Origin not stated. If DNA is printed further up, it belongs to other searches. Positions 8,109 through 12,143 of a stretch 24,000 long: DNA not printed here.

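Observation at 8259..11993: Solitary 1,244-aa nuclease-like + STAND NTPase + helical-arm protein: candidate uncharacterised single-gene antiphage sensor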

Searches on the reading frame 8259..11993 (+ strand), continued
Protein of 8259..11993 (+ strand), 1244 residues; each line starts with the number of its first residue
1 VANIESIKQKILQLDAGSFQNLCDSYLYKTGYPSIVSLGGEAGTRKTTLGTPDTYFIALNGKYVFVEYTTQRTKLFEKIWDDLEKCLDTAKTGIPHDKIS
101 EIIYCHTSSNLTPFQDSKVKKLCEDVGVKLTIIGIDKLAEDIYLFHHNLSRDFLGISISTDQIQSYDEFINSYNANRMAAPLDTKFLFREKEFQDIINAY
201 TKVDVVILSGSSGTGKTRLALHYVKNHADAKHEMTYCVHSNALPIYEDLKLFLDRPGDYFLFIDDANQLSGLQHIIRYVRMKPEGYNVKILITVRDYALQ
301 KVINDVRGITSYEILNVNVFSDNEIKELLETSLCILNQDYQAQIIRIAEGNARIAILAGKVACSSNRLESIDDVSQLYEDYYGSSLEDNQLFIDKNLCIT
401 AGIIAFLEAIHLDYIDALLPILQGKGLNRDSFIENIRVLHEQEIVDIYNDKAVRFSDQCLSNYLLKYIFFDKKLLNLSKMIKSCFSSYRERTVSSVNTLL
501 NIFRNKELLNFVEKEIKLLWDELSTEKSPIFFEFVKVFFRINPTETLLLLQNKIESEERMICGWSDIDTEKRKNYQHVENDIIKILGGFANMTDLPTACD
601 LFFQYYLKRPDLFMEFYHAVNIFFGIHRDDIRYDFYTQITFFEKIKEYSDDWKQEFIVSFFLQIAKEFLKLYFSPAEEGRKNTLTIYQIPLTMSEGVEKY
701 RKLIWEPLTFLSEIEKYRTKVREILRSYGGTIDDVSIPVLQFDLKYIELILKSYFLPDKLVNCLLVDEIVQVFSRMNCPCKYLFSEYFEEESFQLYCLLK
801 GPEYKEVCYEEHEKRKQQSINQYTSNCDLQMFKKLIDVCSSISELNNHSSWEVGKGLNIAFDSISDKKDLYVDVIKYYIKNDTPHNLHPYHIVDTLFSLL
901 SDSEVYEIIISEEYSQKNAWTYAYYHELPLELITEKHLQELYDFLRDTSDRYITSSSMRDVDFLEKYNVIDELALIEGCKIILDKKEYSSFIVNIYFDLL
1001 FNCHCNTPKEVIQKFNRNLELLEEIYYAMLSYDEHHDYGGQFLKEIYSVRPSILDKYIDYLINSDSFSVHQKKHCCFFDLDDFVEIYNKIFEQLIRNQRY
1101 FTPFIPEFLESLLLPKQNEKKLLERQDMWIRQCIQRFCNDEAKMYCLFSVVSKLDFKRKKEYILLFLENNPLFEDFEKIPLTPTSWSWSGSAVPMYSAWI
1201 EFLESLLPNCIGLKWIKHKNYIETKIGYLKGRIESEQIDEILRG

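Call 80: search_protein_families(library=padloc, proteins=[L005:869-2173:+, L005:2166-4181:+, L005:5895-8702:+, L009:3560-4468:+, L009:4465-7011:+, L009:15939-17330:+, L038:3417-4823:+, L038:4804-5454:+, L038:13820-16036:+, L038:16008-18395:+], max_evalue=0.00001)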
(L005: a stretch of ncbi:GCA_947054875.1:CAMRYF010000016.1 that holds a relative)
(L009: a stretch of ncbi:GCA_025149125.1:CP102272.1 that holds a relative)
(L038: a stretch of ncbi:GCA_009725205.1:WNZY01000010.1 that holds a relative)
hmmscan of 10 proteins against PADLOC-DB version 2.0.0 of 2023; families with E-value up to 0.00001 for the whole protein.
L005:869-2173:+ (434 aa): 26 families (the best 25 are shown)
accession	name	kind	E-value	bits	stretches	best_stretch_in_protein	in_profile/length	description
PDLC04079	SIR2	-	1.5e-170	565.4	1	11-424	5-418/430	-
PDLC04084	SIR2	-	5.4e-53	178.7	1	32-403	20-389/414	-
PDLC02186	SIR2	-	4.8e-42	142.5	1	44-416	18-396/412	-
PDLC04076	SIR2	-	8.1e-38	128.7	1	42-405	16-382/406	-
PDLC04090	SIR2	-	3.5e-35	120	1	42-416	31-410/426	-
PDLC04087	SIR2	-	1e-30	104.8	1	140-385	87-308/343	-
PDLC04085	SIR2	-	4.2e-30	103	1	163-371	171-389/463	-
PDLC04093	SIR2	-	4.1e-28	96.5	1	51-368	20-310/395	-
PDLC04075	SIR2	-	9.8e-25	85.1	1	33-362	34-346/414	-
PDLC04082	SIR2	-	2.6e-24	83.7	1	142-374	86-297/345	-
PDLC04088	SIR2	-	5.1e-24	83.1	1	187-364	168-327/390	-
PDLC04081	SIR2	-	3.9e-23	80.2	1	191-347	136-281/345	-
PDLC04080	SIR2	-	1.3e-19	68.6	1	127-399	55-342/347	-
PDLC04094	SIR2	-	9.3e-19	65.9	1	56-360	24-293/399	-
PDLC04096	SIR2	-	6.1e-18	63.2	1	180-375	11-186/230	-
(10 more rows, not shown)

L005:2166-4181:+ (671 aa): 15 families
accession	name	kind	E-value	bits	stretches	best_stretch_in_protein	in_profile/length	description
PDLC04098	HerA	-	1.5e-240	798.4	1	3-669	7-685/686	-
PDLC04102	HerA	-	3.6e-104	347.4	1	7-660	8-647/654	-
PDLC04105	HerA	-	2.5e-96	321.5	2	388-670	280-572/576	-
PDLC04106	HerA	-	9.6e-85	283.4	1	73-669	77-664/667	-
PDLC02185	HerA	-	4.6e-69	231.7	2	405-653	345-582/585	-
PDLC02188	HerA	-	1.1e-68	230.5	1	97-668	81-577/578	-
PDLC04097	HerA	-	3.4e-67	225.5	1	37-654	36-615/618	-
PDLC04100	HerA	-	1.9e-63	213.1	2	409-654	346-576/580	-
PDLC04103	HerA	-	2.6e-63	212.3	2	430-652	359-576/579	-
PDLC04104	HerA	-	2.5e-48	162.7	1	399-661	95-365/379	-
PDLC01055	HerA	-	5.1e-18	63.2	2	473-592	384-487/532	Type III coevolved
PDLC04140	mad8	-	1.5e-17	62.1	1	158-620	27-289/314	mads_8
PDLC04101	HerA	-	7.2e-15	52.6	1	77-249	80-252/400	-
PDLC04099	HerA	-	9.8e-09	32.8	1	79-209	83-212/214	-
PDLC04107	HerA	-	7.7e-08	29.7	1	79-244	83-252/306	-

L005:5895-8702:+ (935 aa): 23 families
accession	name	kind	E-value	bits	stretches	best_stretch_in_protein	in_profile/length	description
PDLC04157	HEC-06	-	2e-48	163.3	2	4-314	10-282/558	-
PDLC04154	HEC-06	-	2e-46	156.8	2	9-314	16-291/569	-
PDLC04155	HEC-06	-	3.3e-38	129.5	2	5-314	9-282/562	-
PDLC02687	Orf5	-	4.2e-34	116.2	2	10-313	11-284/543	Orf5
PDLC02695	Orf5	-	5.1e-30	102.4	1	9-654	12-595/601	Orf5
PDLC02691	Orf5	-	2.2e-28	97.2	2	17-318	21-303/579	Orf5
PDLC02700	Orf5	-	9.8e-27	91.9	2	12-309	7-267/555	Orf5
PDLC02693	Orf5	-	2.4e-25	87.6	2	11-255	3-215/543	Orf5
PDLC04911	PDC-S11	-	5e-21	73.3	1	697-844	160-309/318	-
PDLC02701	Orf5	-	1.4e-19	68.1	1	11-283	13-271/596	Orf5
PDLC04912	PDC-S11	-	4.8e-18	63.4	1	698-841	161-304/313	-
PDLC02692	Orf5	-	6.4e-18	62.8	1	16-254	7-216/558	Orf5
PDLC02786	SspE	-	2.1e-17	60.8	1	14-115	21-120/766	SspE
PDLC02686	Orf5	-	2.8e-16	57.1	2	13-269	15-256/566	Orf5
PDLC02699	Orf5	-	2.8e-13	47.4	1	17-112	1-79/530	Orf5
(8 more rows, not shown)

L009:3560-4468:+ (302 aa): 20 families
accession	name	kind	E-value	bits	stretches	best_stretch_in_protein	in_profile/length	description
PDLC00156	HamA1|HamA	-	5.7e-119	395.1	1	7-301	8-297/298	DUF1837 domain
PDLC00162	HamA1|HamA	-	5e-60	201.7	1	5-301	9-304/310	DUF1837 domain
PDLC00164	HamA1|HamA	-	6.5e-48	161.8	1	27-299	216-483/490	DUF1837 domain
PDLC00168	HamA1|HamA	-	3e-45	153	1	26-300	36-310/312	DUF1837 domain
PDLC00196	HamA2|HamA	-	8.5e-44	148.3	1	26-300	36-311/315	DUF1837 domain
PDLC00163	HamA1|HamA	-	8.9e-40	135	1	25-300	35-311/314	DUF1837 domain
PDLC00151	HamA1|HamA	-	1.2e-37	128.1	1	10-299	154-432/436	DUF1837 domain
PDLC00165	HamA1|HamA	-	2.5e-35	120.3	1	26-300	33-303/308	DUF1837 domain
PDLC00171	HamA1|HamA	-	1.2e-27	95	1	25-294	21-277/286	DUF1837 domain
PDLC00172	HamA1|HamA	-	1.5e-26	91.6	1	24-300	31-320/326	DUF1837 domain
PDLC00152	HamA1|HamA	-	4.1e-24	83.5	1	31-291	37-286/299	DUF1837 domain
PDLC00154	HamA1|HamA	-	3.9e-20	70.5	1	20-300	27-304/313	DUF1837 domain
PDLC00166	HamA1|HamA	-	8.4e-17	59.7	1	37-168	29-162/282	DUF1837 domain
PDLC00157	HamA1|HamA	-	1e-15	55.8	1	69-176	87-196/297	DUF1837 domain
PDLC00170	HamA1|HamA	-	1.5e-15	55.3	1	28-166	18-158/279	DUF1837 domain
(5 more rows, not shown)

L009:4465-7011:+ (848 aa): 25 families
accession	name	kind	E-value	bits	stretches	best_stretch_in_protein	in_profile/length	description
PDLC00176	HamB1|HamB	-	0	1120.7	1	1-847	1-845/845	DEAD-box helicase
PDLC00190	HamB1|HamB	-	1.2e-210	700.2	1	5-843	10-856/866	DEAD-box helicase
PDLC00186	HamB1|HamB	-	4.1e-135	449.9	1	39-826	41-840/864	DEAD-box helicase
PDLC00187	HamB1|HamB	-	1.9e-114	381.8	1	37-807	40-809/851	DEAD-box helicase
PDLC00200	HamB2|HamB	-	3.5e-107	357.5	1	39-822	40-833/865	DEAD-box helicase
PDLC00185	HamB1|HamB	-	9.5e-92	306.3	1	10-823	8-852/871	DEAD-box helicase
PDLC00199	HamB2|HamB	-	1.2e-85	286.2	1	34-806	28-801/841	DEAD-box helicase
PDLC00181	HamB1|HamB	-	1.4e-69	233.1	1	23-834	22-824/836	DEAD-box helicase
PDLC00180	HamB1|HamB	-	4.1e-69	231.9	1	42-821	16-682/709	DEAD-box helicase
PDLC00184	HamB1|HamB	-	2.2e-58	196.1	1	66-509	46-474/738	DEAD-box helicase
PDLC00177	HamB1|HamB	-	2.3e-58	196.1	1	37-830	30-825/841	DEAD-box helicase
PDLC00201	HamB2|HamB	-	4.1e-57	192.1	1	44-503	19-436/721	DEAD-box helicase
PDLC00191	HamB1|HamB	-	3.5e-40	136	1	103-506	73-485/767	DEAD-box helicase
PDLC00182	HamB1|HamB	-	3.4e-36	122.9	1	40-504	10-444/719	DEAD-box helicase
PDLC00194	HamB1|HamB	-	2.3e-35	119.8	1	390-510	529-655/995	DEAD-box helicase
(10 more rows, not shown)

L009:15939-17330:+ (463 aa): 10 families
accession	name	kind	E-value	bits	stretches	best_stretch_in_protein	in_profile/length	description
PDLC00735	Effector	-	8.3e-204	675.7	1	1-463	1-462/462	Endonuclease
PDLC02004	SAVED3--SAVED_PDDEXK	-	7.7e-69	231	1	184-459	222-488/490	-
PDLC00737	Effector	-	5.2e-68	228.2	1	151-460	202-504/506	Endonuclease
PDLC00752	Effector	-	1.4e-67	226.6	1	136-460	187-505/508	Endonuclease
PDLC02012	SAVED5--SAVED_TIR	-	3.3e-16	57.4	1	196-457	149-386/404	-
PDLC00741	Effector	-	1.9e-13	47.7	1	289-444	328-473/489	Endonuclease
PDLC02005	SAVED3--SAVED_PDDEXK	-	4.6e-13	46.5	1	315-444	344-468/483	-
PDLC00744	Effector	-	1.4e-09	35.5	1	340-446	378-483/495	Endonuclease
PDLC01996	SAVED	-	7.4e-07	27.5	0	224-324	45-127/145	-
PDLC02010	SAVED4--SAVED_LON_TM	-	4.6e-06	24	1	235-456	237-444/455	-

L038:3417-4823:+ (468 aa): 45 families (the best 25 are shown)
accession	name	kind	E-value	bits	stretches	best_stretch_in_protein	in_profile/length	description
PDLC02335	AbiLi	-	5.1e-91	303.1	1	9-456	33-295/326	AbiLi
PDLC02980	AriA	-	3.4e-36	123.7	1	71-394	3-303/304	-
PDLC04426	PDC-M12A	-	1.1e-17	62.5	1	25-442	1-367/369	-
PDLC04180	HEC-01A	-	7.5e-16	56.3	1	247-411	174-338/382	-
PDLC04176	HEC-01A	-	1.5e-15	55.4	1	71-409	27-334/371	-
PDLC02979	AriA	-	1.9e-14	52.3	1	30-391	7-370/373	-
PDLC04182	HEC-01A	-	4.8e-12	43.6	1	319-422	278-377/406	-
PDLC04392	PDC-M07A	-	8.3e-12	42.9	1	57-94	11-48/432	-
PDLC04389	PDC-M07A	-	1.6e-11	41.8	1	346-424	324-403/443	-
PDLC04393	PDC-M07A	-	4.6e-11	40.4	0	271-424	235-385/435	-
PDLC00271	PtuA1|PtuA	-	1.9e-10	38.9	1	343-425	274-350/421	AAA ATPase domain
PDLC04608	PDC-M38A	-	2.4e-10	38.7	1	346-418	269-338/367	-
PDLC00289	PtuA1|PtuA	-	3.7e-10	37.4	1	320-412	221-308/404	AAA ATPase domain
PDLC04391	PDC-M07A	-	6.1e-10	36.7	0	57-94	11-48/412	-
PDLC04178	HEC-01A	-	7.6e-10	36.4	0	294-410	235-347/399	-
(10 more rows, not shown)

L038:4804-5454:+ (216 aa): 1 family
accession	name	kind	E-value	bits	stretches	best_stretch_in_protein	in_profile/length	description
PDLC02337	AbiLii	-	3.4e-25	87.6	1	7-208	19-86/170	AbiLii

L038:13820-16036:+ (738 aa): 1 family
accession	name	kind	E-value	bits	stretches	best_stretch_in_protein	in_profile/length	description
PDLC04547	PDC-M26A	-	1.6e-60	203.5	2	363-494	306-433/724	-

L038:16008-18395:+ (795 aa): 0 families

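Call 89: search_dna_similar(query=window:8259-11990:+, collection=phages, mode=protein, max_evalue=0.00001, max_rows=10)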
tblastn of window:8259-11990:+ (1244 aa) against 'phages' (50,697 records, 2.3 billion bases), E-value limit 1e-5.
No match.

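Call 92: search_dna_similar(query=window:8259-11990:+, collection=plasmids, mode=protein, max_evalue=1e-10, max_rows=15)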
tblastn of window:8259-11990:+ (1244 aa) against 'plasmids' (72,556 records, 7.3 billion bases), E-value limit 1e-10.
Records with a match: 14; places in all: 16; records where one place covers at least 80% of the query: 0.
Best place of each record, by identity: <60% 14.
By first word of the organism name: Leptospira 13; Bacillus 1.
By predicted mobility (MOB-suite, as given by PLSDB): non-mobilizable 14.
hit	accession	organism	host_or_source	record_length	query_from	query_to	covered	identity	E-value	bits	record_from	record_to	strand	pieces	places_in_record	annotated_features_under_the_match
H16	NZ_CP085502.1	Bacillus cereus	black pepper plant,cell culture,root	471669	1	775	62%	31.5%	6e-100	359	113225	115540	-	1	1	ATP-binding protein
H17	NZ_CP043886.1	Leptospira interrogans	Homo sapiens,cell culture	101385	1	777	62%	28.4%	2e-76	287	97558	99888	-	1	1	hypothetical protein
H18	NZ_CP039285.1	Leptospira interrogans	Homo sapiens,blood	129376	1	777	62%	28.2%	1e-75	284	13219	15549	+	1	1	hypothetical protein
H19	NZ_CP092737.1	Leptospira interrogans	Homo sapiens,blood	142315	1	777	62%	28.2%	1e-75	284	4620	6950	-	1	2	hypothetical protein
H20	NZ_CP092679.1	Leptospira interrogans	Homo sapiens,blood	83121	1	777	62%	28.1%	4e-73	277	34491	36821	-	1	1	hypothetical protein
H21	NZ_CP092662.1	Leptospira interrogans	Homo sapiens,blood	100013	1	777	62%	28.1%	4e-73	277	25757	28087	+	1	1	hypothetical protein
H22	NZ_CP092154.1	Leptospira interrogans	Homo sapiens,blood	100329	1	777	62%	28.1%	4e-73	277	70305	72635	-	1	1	hypothetical protein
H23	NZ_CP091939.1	Leptospira noguchii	Bos taurus,Cell culture,urine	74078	1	777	62%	27.6%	2e-70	268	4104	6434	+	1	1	hypothetical protein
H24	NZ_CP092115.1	Leptospira noguchii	Bos taurus,Cell culture,urine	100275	1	777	62%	27.5%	1e-60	262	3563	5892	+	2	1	none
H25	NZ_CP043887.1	Leptospira interrogans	Homo sapiens,cell culture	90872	5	777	62%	27.4%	7e-70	266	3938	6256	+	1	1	hypothetical protein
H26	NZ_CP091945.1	Leptospira noguchii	Bos taurus,Cell culture,urine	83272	1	777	62%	27.1%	1e-67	259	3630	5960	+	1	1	hypothetical protein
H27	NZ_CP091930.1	Leptospira noguchii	Bos taurus,Cell culture,urine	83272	1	777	62%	27.1%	1e-67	259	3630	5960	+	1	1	hypothetical protein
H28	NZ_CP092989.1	Leptospira interrogans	Homo sapiens,blood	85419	54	777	58%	27.7%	6e-62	241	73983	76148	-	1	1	hypothetical protein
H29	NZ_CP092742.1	Leptospira interrogans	Homo sapiens,blood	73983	54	777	58%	27.2%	9e-33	238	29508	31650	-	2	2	none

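Call 98: find_encoding_contigs(protein=P0083, flank=6000, max_places=2)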
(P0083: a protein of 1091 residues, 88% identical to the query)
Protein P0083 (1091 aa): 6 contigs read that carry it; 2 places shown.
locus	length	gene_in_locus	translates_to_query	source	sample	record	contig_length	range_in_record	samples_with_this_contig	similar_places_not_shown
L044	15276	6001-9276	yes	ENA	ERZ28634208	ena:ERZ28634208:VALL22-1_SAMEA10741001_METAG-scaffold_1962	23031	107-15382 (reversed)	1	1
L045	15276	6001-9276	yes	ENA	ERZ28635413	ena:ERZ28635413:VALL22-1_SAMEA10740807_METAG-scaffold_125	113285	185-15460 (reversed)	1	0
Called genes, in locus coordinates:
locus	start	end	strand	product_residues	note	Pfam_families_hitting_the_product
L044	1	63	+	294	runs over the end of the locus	-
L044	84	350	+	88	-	-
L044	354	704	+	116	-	PF08281:Sigma70_r4_2, PF04545:Sigma70_r4, PF13936:HTH_38 (weak)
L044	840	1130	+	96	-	-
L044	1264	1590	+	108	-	-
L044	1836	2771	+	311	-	PF28123:DUF8370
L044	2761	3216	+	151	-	PF28130:DUF8371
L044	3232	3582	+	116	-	-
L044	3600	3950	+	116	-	-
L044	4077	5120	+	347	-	PF13310:Virulence_RhuM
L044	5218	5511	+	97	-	-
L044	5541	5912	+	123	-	-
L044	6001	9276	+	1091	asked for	PF20720:nSTAND3 (weak)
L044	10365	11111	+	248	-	-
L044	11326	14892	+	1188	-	PF00580:UvrD-helicase, PF13245:AAA_19, PF13361:UvrD_C, PF13538:UvrD_C_2 (faint), PF12684:DUF3799 (faint), PF12705:PDDEXK_1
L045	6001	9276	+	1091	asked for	PF20720:nSTAND3 (weak)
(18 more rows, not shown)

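Call 110: find_encoding_contigs(protein=P0055, flank=10000, max_places=1)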
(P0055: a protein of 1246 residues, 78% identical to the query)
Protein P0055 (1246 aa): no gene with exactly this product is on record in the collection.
